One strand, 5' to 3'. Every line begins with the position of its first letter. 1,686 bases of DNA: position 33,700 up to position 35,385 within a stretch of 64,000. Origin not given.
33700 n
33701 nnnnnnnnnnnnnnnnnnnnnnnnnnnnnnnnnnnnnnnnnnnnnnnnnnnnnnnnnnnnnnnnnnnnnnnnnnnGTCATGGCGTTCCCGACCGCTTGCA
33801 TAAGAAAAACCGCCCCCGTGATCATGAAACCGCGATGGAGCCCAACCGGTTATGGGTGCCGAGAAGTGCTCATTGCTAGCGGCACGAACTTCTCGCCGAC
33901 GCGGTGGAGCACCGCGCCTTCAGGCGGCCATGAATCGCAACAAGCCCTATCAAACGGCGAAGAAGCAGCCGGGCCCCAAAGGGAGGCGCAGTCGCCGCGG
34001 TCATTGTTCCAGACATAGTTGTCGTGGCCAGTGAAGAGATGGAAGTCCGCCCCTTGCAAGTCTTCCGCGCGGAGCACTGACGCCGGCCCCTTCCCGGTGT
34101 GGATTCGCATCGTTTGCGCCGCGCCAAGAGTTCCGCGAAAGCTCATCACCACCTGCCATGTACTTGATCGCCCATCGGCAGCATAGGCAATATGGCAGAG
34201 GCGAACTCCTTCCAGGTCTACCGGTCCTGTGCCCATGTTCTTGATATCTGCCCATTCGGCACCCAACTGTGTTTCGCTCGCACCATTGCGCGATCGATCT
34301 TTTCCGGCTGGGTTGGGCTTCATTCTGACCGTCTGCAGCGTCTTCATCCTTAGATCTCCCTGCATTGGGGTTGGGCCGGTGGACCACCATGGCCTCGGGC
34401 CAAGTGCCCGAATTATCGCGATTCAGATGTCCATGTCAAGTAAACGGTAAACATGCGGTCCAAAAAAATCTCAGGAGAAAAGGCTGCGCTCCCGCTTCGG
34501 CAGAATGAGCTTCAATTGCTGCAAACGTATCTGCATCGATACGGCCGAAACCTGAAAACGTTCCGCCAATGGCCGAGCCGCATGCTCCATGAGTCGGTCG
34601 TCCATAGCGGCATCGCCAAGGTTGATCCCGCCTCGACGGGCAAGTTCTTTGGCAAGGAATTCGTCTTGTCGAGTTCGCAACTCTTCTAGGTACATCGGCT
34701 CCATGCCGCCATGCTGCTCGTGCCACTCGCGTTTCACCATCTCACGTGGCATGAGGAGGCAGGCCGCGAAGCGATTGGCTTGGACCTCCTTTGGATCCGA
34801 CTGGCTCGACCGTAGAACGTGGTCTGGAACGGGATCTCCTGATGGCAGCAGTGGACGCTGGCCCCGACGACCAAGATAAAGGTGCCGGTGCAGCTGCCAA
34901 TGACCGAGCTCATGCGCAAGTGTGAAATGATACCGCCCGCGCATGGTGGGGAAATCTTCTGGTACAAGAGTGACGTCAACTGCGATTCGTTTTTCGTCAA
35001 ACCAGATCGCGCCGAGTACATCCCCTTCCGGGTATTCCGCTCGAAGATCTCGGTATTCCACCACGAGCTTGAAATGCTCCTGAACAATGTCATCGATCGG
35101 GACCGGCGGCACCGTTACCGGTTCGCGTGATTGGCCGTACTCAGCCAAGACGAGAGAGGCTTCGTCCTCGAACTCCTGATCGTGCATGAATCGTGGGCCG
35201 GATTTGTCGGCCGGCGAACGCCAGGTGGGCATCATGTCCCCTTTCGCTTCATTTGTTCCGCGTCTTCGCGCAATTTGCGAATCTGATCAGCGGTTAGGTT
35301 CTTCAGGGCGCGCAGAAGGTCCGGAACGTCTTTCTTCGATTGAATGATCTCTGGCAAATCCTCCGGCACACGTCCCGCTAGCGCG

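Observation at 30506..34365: Lamin-tail-domain protein + 1089-aa helicase with a C-terminal nuclease-like motif: candidate two-gene defence module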

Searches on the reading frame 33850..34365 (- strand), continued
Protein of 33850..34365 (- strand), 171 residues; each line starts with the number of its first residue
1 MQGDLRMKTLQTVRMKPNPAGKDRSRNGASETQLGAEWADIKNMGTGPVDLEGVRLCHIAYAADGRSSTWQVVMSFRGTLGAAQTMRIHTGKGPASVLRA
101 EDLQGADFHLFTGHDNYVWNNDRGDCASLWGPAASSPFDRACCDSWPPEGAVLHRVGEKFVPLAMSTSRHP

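Call 80: search_solved_structures(query=A3, max_evalue=1, show_alignments=2)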
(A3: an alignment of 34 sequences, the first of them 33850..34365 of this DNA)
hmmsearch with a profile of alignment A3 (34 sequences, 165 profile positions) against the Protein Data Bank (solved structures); distinct sequences matched with E-value up to 1: 4.
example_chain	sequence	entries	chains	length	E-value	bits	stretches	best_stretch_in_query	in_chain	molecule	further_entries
4aez_A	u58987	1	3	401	0.041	16.7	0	106-135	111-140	WD REPEAT-CONTAINING PROTEIN SLP1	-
1wj6_A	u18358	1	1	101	0.25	14.1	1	30-90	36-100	KIAA0049 protein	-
6spc_s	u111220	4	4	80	0.76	12.5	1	75-111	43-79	30S ribosomal protein S19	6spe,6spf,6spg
7unr_s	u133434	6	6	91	0.81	12.5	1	75-111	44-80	30S ribosomal protein S19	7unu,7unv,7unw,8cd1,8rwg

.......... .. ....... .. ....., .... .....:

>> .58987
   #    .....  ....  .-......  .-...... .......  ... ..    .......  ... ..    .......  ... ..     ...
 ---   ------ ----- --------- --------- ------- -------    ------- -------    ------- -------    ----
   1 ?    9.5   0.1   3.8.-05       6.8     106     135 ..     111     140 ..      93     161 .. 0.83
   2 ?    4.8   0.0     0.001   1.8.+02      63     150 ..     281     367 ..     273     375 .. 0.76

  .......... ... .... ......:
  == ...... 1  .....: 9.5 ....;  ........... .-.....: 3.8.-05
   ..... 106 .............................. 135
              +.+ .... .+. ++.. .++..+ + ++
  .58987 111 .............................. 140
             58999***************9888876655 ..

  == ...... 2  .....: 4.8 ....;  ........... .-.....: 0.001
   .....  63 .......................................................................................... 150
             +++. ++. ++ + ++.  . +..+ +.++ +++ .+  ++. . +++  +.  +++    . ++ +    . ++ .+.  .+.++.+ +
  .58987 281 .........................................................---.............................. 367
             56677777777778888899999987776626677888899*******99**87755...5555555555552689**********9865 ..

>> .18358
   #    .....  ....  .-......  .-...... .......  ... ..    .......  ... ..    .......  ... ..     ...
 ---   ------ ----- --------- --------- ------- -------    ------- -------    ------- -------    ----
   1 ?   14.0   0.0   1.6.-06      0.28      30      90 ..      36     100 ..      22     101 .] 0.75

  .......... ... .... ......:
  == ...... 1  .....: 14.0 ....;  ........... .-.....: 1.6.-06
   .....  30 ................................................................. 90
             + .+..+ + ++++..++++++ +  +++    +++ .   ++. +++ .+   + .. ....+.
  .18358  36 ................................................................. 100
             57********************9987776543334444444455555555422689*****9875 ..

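Call 81: search_protein_families(library=pfam, alignment_id=A3, max_evalue=0.01)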
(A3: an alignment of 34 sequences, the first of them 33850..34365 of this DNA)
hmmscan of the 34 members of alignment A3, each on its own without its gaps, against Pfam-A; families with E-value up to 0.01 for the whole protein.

A. member 1, window:33850-34365:- (171 aa): 1 family
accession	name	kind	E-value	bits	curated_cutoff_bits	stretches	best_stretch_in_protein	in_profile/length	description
PF00932.25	LTD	-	1.3e-05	25.9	34.3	1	29-129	22-94/109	Lamin Tail Domain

B. families by the number of members that match (of 34 scanned): 3 families
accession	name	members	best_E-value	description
PF00932.25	LTD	34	1.9e-11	Lamin Tail Domain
PF08480.16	Disaggr_assoc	1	0.0037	Disaggregatase related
PF14452.12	Multi_ubiq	1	0.0078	Multiubiquitin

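Call 88: search_protein_families(library=padloc, alignment_id=A8, max_evalue=0.000001)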
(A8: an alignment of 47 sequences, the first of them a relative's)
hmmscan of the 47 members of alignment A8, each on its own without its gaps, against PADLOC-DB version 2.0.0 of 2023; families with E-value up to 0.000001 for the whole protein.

A. member 1, L083:3143-3487:+ (115 aa): 0 families

B. families by the number of members that match (of 47 scanned): 210 families (the first 25 are shown)
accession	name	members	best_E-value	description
PDLC00844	E1-E2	3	2.7e-23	E1-E2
PDLC00830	E1-E2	3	4.3e-10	E1-E2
PDLC00774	Cyclase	2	5.6e-62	oligonucleotide-cyclase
PDLC00795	Cyclase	2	1.2e-42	oligonucleotide-cyclase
PDLC00824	Cyclase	2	2.2e-35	oligonucleotide-cyclase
PDLC00798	Cyclase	2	4.6e-31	oligonucleotide-cyclase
PDLC00823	Cyclase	2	1.2e-29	oligonucleotide-cyclase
PDLC00793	Cyclase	2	9.7e-27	oligonucleotide-cyclase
PDLC00787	Cyclase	2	2.8e-22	oligonucleotide-cyclase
PDLC00837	E1-E2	2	4.9e-16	E1-E2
PDLC00808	Cyclase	2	2.5e-13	oligonucleotide-cyclase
PDLC00780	Cyclase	2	8.1e-13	oligonucleotide-cyclase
PDLC00815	Cyclase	2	4e-12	oligonucleotide-cyclase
PDLC02707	PbeA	2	3.8e-11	PbeA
PDLC00733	Effector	2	6.6e-08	TIR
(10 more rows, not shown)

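Call 89: search_protein_families(library=pfam, alignment_id=A8, max_evalue=0.00001)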
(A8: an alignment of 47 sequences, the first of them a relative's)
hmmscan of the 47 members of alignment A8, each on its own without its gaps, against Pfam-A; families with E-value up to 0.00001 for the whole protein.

A. member 1, L083:3143-3487:+ (115 aa): 0 families

B. families by the number of members that match (of 47 scanned): 27 families (the first 25 are shown)
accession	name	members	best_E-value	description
PF00899.27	ThiF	3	2.2e-23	ThiF family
PF20590.3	DUF6791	2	1.6e-49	Domain of unknown function (DUF6791)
PF04851.21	ResIII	2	5.4e-23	Type III restriction enzyme, res subunit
PF00270.35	DEAD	2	9.4e-13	DEAD/DEAH box helicase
PF01011.28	PQQ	1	3.1e-68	Glucose/ethanol/alcohol dehydrogenase, beta-propeller domain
PF08843.17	AbiEii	1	6.9e-27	Nucleotidyl transferase AbiEii toxin, Type IV TA system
PF18145.6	SAVED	1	2.2e-24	SMODS-associated and fused to various effectors sensor domain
PF01734.28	Patatin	1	8.6e-24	Patatin-like phospholipase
PF21654.3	DncV-like_NTFase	1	6.5e-23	Cyclic GMP-AMP synthase DncV-like, nucleotidyltransferase domain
PF18144.7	SMODS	1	1.1e-22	Second Messenger Oligonucleotide or Dinucleotide Synthetase domain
PF13175.12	AAA_15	1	7.6e-21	AAA ATPase domain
PF00753.33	Lactamase_B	1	3.6e-20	Metallo-beta-lactamase superfamily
PF14082.12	SduA_C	1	2.1e-18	Shedu protein SduA, C-terminal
PF13304.12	AAA_21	1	4.5e-18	AAA domain, putative AbiEii toxin, Type IV TA system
PF13360.13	PQQ_2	1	4.4e-17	Outer membrane protein assembly factor BamB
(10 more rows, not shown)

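Call 92: find_homologous_proteins(query=L105:1299-4193:+, max_evalue=1e-20)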
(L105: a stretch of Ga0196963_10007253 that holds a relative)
Query L105:1299-4193:+ (965 aa): 4252 proteins with E <= 1e-20 among 8000 candidates; the best 120 are listed.
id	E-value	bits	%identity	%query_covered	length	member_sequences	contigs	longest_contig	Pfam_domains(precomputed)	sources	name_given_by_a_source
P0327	0.0e+0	2197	100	100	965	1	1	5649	PF00270.36,PF00271.38,PF04851.22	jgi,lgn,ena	-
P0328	0.0e+0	1666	74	100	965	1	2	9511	PF00270.36,PF00271.38,PF04851.22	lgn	-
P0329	0.0e+0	1559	70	100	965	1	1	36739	PF00270.36,PF00271.38,PF04851.22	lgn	-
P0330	0.0e+0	1554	70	100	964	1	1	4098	PF00270.36,PF00271.38,PF04851.22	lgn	-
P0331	0.0e+0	1513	69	100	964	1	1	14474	PF00270.36,PF18766.8,PF00271.38,PF04851.22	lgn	-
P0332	0.0e+0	1494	68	100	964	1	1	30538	PF00270.36,PF18766.8,PF00271.38,PF04851.22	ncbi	-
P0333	0.0e+0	1481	68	100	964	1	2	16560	PF00270.36,PF18766.8,PF00271.38,PF04851.22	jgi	-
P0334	0.0e+0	1457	67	100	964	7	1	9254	PF00270.36,PF18766.8,PF00271.38,PF04851.22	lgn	-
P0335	0.0e+0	1455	72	90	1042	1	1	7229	PF00270.36,PF00271.38,PF04851.22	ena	-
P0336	0.0e+0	1437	66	100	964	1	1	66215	PF00270.36,PF18766.8,PF00271.38,PF04851.22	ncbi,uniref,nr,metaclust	ncbi:DEAD/DEAH box helicase [Planctopirus hydrillae]|uniref:Type III restriction endonuclease subuni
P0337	0.0e+0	1427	65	100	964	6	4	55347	PF00270.36,PF18766.8,PF00271.38,PF04851.22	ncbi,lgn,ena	-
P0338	0.0e+0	1422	68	95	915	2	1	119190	PF00270.36,PF18766.8,PF00271.38,PF04851.22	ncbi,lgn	-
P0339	0.0e+0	1414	67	99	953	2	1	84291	PF00270.36,PF18766.8,PF00271.38,PF04851.22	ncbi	-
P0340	0.0e+0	1411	65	100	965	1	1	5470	PF00270.36,PF18766.8,PF00271.38,PF04851.22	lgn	-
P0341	0.0e+0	1331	61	100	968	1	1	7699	PF00270.36,PF18766.8,PF00271.38,PF04851.22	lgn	-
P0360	9.1e-255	866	44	100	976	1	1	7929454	PF00270.36,PF18766.8,PF00271.38,PF04851.22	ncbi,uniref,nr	ncbi:DEAD/DEAH box helicase [Gimesia algae]|uniref:Type III restriction enzyme, res subunit n=1 Tax=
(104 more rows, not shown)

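Call 94: find_encoding_contigs(protein=P0329, flank=5000, max_places=1)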
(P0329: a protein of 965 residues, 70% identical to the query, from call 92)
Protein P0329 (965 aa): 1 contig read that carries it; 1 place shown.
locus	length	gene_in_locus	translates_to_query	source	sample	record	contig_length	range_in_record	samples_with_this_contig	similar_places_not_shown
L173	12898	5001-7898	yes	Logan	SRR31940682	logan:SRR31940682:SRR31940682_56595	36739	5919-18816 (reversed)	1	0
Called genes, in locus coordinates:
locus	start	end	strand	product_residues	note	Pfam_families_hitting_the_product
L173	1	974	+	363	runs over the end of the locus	PF14072:DndB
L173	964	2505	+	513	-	PF01507:PAPS_reduct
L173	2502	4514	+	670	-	PF02463:SMC_N, PF13476:AAA_23, PF13555:AAA_29 (weak), PF13304:AAA_21 (faint)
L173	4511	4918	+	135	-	PF08870:DndE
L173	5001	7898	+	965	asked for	PF00270:DEAD, PF04851:ResIII, PF00271:Helicase_C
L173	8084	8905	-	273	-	-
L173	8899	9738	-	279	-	PF12705:PDDEXK_1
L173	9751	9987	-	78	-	-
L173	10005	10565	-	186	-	-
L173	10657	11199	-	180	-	-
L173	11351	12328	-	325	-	PF06067:DUF932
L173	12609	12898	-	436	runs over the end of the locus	-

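Call 95: find_encoding_contigs(protein=P0336, flank=5000, max_places=1)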
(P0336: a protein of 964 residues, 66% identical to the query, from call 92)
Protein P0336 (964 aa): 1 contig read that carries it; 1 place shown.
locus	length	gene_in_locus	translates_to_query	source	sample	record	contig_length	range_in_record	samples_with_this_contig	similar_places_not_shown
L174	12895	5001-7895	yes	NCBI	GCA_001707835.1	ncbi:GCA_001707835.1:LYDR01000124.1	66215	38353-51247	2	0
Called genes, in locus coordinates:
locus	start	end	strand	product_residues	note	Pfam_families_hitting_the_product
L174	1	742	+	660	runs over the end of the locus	-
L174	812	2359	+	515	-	PF00078:RVT_1 (weak)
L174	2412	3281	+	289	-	PF13340:DUF4096, PF01609:DDE_Tnp_1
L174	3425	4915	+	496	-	-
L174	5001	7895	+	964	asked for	PF00270:DEAD, PF04851:ResIII, PF18766:SWI2_SNF2, PF00271:Helicase_C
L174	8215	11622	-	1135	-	PF00580:UvrD-helicase (faint), PF13086:AAA_11, PF13191:AAA_16 (faint), PF13245:AAA_19, PF13401:AAA_22 (faint), PF13604:AAA_30 (weak), PF13087:AAA_12, PF13538:UvrD_C_2, +2 more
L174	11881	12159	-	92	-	-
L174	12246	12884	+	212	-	-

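Call 96: find_encoding_contigs(protein=P0360, flank=5000, max_places=1)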
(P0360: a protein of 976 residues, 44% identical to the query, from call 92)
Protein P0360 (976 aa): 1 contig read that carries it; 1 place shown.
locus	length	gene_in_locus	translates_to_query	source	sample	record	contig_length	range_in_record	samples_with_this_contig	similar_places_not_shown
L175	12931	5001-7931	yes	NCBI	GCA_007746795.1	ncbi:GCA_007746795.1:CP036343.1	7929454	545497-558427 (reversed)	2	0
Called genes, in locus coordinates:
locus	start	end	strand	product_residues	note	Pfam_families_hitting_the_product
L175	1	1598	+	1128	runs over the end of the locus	PF02463:SMC_N (faint), PF13555:AAA_29, PF13558:SbcC_Walker_B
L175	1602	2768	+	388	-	PF11795:DUF3322, PF09983:JetD_C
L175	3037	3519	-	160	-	PF00782:DSPc (faint)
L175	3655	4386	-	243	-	-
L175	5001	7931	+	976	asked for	PF00270:DEAD, PF04851:ResIII, PF18766:SWI2_SNF2 (weak), PF00271:Helicase_C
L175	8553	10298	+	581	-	-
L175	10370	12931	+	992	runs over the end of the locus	PF02463:SMC_N, PF13175:AAA_15 (faint), PF13476:AAA_23, PF13304:AAA_21 (weak)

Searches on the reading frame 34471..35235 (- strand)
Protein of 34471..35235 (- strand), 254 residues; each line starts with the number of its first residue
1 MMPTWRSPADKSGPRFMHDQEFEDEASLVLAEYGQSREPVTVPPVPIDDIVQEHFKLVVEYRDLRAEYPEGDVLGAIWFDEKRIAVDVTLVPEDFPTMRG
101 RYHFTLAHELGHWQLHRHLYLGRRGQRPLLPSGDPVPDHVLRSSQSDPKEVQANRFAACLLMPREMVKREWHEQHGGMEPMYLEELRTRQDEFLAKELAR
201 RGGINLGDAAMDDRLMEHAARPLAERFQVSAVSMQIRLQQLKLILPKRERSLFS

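Call 3: search_protein_families(library=pfam, proteins=[window:34471-35235:-], max_evalue=0.01)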
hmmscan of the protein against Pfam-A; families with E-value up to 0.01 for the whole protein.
window:34471-35235:- (254 aa): 1 family
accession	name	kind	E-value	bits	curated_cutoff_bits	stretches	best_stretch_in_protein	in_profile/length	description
PF06114.19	Peptidase_M78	-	6.9e-13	48.9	22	1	100-235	40-119/123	IrrE N-terminal-like domain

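Call 4: search_protein_families(library=padloc, proteins=[window:34471-35235:-], max_evalue=0.01)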
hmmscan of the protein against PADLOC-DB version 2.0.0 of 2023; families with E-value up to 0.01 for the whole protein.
window:34471-35235:- (254 aa): 14 families
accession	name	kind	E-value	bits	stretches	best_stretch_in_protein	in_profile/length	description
PDLC04141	capP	-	3.6e-22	77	1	42-175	19-126/242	capP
PDLC03953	RmrA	-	2e-08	31.8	2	139-174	222-256/373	-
PDLC03945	RmrA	-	1.3e-07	29.1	0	141-186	230-275/394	-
PDLC03946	RmrA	-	1.4e-07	28.6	1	102-171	190-237/357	-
PDLC03951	RmrA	-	1.6e-07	28.6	1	148-172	233-257/400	-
PDLC03944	RmrA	-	2.2e-07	28.3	1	100-118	197-215/384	-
PDLC03949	RmrA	-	9.9e-07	25.9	1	101-172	188-236/363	-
PDLC03954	RmrA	-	4.1e-06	24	1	101-167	207-257/380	-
PDLC03948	RmrA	-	4.3e-06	23.9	0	98-119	203-224/397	-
PDLC03943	RmrA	-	5.7e-06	23.6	1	150-177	217-244/370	-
PDLC04776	PDC-M69B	-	9.4e-06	23.5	1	104-172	83-139/272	-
PDLC03952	RmrA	-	1.5e-05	22.1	0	150-172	252-274/395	-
PDLC03947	RmrA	-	6.7e-05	19.9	0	100-118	206-224/383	-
PDLC03950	RmrA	-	0.0049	13.9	0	148-166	225-243/369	-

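Call 5: search_protein_families(library=ncbifam, proteins=[window:34471-35235:-], max_evalue=0.01)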
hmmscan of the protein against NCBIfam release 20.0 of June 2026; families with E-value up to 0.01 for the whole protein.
window:34471-35235:- (254 aa): 1 family
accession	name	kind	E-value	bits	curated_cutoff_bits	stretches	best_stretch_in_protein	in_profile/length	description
NF052239.1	antitox_spr1629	equivalog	5.2e-07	29.1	335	0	143-186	232-275/377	spr1629 family repressor/antitoxin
